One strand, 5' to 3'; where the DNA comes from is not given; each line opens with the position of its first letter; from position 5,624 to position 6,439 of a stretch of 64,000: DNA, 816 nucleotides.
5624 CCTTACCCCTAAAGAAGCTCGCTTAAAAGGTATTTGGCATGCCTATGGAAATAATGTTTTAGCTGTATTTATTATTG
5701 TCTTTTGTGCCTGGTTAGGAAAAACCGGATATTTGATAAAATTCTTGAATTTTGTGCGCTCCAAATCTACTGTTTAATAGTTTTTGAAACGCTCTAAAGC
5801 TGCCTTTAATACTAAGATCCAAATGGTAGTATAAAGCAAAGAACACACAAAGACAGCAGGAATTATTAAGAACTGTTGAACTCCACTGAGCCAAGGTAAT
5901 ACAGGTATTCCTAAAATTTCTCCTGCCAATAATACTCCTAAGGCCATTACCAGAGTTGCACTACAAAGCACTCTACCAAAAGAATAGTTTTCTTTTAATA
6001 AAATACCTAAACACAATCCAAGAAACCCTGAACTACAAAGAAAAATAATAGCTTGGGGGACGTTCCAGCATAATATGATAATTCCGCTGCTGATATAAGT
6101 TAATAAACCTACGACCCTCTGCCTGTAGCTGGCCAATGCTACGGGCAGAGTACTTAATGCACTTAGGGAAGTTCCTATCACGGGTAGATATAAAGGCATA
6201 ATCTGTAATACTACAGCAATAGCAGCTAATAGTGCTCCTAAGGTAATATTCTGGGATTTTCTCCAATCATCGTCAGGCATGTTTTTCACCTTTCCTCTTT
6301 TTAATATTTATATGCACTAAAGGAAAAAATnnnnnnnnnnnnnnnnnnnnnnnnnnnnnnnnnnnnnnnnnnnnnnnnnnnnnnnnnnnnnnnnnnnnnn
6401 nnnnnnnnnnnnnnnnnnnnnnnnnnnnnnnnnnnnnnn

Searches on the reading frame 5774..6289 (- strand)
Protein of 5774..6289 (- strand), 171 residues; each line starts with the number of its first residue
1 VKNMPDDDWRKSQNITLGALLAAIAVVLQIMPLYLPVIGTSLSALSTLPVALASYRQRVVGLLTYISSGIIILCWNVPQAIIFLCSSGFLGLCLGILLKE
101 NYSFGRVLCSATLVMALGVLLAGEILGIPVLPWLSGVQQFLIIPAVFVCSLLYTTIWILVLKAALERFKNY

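Call 16: search_protein_families(library=pfam, proteins=[window:5774-6289:-], max_evalue=0.00001)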
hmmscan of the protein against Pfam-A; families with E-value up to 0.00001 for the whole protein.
window:5774-6289:- (171 aa): 1 family
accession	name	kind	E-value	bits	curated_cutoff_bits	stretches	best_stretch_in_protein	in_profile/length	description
PF09991.14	DUF2232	-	5.9e-10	39.2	27.8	1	23-122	1-102/290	Predicted membrane protein (DUF2232)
